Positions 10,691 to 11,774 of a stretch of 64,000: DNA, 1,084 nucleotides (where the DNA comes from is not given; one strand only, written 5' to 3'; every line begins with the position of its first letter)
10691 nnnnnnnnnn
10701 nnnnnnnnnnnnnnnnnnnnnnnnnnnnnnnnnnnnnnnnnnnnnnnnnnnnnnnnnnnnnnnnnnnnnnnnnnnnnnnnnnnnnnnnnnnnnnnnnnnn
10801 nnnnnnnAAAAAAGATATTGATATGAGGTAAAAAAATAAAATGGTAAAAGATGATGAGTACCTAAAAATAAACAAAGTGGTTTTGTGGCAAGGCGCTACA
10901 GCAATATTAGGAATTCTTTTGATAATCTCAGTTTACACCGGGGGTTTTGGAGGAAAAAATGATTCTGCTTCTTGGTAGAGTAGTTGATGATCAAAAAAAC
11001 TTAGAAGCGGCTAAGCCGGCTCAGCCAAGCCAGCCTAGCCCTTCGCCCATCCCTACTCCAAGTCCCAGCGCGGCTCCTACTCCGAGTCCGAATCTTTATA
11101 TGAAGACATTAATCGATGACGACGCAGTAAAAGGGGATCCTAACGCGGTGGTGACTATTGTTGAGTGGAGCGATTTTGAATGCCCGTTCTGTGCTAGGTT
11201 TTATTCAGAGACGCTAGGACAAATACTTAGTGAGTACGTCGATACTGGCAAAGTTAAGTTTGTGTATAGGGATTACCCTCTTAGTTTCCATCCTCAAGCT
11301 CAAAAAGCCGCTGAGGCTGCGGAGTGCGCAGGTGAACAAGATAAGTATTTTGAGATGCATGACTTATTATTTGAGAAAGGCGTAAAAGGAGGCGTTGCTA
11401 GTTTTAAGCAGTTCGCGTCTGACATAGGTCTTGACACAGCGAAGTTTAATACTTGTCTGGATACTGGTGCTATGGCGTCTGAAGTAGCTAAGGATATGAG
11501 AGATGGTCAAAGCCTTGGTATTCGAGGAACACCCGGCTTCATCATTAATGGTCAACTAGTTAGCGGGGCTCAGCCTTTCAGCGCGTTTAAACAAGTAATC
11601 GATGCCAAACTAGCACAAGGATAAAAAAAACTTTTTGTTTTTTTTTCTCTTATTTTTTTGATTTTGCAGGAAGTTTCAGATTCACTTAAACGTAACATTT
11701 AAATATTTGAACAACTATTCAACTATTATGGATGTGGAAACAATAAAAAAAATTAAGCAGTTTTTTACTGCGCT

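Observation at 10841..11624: DsbA-like gene: N-terminal TM anchor encoded in a different frame across an A6 homopolymer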

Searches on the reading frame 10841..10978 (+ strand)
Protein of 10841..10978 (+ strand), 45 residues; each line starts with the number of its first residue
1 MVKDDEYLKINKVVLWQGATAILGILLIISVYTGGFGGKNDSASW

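Call 4: search_protein_families(library=pfam, proteins=[window:10841-10978:+], max_evalue=0.01)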
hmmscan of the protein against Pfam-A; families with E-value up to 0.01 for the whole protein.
window:10841-10978:+ (45 aa): 0 families

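Call 10: find_encoding_contigs(protein=window:10841-10978:+, flank=3000, max_places=10)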
Protein window:10841-10978:+ (45 aa): 1 contig read that carries it; 1 place shown.
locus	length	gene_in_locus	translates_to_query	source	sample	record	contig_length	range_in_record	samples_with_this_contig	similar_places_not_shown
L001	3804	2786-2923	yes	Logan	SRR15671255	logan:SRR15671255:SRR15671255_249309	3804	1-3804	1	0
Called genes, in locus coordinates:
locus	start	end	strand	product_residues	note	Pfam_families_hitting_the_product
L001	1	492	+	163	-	?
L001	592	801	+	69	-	PF00403:HMA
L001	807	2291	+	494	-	PF00403:HMA, PF02683:DsbD_TM, PF13386:DsbD_2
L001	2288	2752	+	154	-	PF10080:FtrD-like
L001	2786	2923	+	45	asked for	-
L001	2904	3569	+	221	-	PF13098:Thioredoxin_2 (weak), PF13462:Thioredoxin_4, PF01323:DSBA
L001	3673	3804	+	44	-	?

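Call 36: find_homologous_proteins(query=window:10841-10975:+, max_evalue=10)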
Query seq(45 aa) (45 aa): 1 proteins with E <= 10 among 1 candidates.
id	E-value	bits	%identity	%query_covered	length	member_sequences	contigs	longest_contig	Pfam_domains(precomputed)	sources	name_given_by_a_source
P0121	9.6e-22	92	100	100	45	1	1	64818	-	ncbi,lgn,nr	ncbi:hypothetical protein GOV05_04835 [Candidatus Woesearchaeota archaeon]|nr:hypothetical protein [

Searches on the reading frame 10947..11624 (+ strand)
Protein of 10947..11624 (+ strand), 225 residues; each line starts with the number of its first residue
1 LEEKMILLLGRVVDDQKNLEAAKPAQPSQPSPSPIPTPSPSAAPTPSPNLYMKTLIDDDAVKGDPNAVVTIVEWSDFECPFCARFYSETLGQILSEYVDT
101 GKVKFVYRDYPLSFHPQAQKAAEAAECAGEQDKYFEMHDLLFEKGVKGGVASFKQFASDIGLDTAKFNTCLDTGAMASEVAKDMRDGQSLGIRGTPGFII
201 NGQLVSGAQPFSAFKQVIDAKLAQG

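Call 4: search_protein_families(library=pfam, proteins=[window:10947-11624:+], max_evalue=0.01)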
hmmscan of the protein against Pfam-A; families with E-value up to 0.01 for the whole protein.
window:10947-11624:+ (225 aa): 3 families
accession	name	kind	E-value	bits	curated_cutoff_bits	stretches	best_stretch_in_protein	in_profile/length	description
PF13462.12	Thioredoxin_4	-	1.3e-38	133.2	23.2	1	59-220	5-165/165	Thioredoxin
PF01323.26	DSBA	-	1.4e-21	77.6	25.6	1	70-218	1-190/191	DSBA-like thioredoxin domain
PF13098.12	Thioredoxin_2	-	6.9e-06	26.8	27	1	70-217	8-103/104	Thioredoxin-like domain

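Call 6: find_encoding_contigs(protein=window:10947-11624:+, flank=5000)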
Protein window:10947-11624:+ (225 aa): no gene with exactly this product is on record in the collection.

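Call 38: search_solved_structures(query=window:10959-11624:+, max_evalue=0.00001, show_alignments=1)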
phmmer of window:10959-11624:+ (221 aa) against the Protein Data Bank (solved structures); distinct sequences matched with E-value up to 0.00001: 20.
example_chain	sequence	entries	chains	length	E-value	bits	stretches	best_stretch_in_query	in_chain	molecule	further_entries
4pwp_A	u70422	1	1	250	2.4e-24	89.1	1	49-219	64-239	DsbA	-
4pwo_A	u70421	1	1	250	5.6e-24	87.9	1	51-219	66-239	DsbA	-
7unn_A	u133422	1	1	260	1.6e-23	86.5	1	50-219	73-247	Thioredoxin domain-containing protein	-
7uno_A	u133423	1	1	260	4.1e-22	81.9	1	50-219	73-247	Thioredoxin domain-containing protein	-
3gyk_A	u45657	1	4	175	3.1e-20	75.7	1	56-215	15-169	27kDa outer membrane protein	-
3eu3_A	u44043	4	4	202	6.1e-16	61.7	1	54-218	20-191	BdbD | Disulfide bond formation protein D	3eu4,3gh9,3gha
3f4r_A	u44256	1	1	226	3.7e-14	55.9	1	52-196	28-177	Putative uncharacterized protein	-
3f4s_A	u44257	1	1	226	1.7e-13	53.7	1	52-196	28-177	Putative uncharacterized protein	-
3f4t_A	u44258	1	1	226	9e-12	48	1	52-196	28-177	Putative uncharacterized protein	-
6eez_A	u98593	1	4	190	1.9e-11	47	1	58-215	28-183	DsbA-like disulfide oxidoreductase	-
4n30_A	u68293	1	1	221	2.4e-11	46.6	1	43-198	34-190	Protein disulfide isomerase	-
3gmf_A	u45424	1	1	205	9.3e-11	44.7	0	149-221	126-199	Protein-disulfide isomerase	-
4gxz_A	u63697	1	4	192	9.8e-10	41.4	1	45-220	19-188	Suppression of copper sensitivity protein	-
7rgv_A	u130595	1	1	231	1.6e-09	40.7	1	59-215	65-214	Thioredoxin domain-containing protein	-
6nen_A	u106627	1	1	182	5.6e-08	35.7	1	59-219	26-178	Copper resistance protein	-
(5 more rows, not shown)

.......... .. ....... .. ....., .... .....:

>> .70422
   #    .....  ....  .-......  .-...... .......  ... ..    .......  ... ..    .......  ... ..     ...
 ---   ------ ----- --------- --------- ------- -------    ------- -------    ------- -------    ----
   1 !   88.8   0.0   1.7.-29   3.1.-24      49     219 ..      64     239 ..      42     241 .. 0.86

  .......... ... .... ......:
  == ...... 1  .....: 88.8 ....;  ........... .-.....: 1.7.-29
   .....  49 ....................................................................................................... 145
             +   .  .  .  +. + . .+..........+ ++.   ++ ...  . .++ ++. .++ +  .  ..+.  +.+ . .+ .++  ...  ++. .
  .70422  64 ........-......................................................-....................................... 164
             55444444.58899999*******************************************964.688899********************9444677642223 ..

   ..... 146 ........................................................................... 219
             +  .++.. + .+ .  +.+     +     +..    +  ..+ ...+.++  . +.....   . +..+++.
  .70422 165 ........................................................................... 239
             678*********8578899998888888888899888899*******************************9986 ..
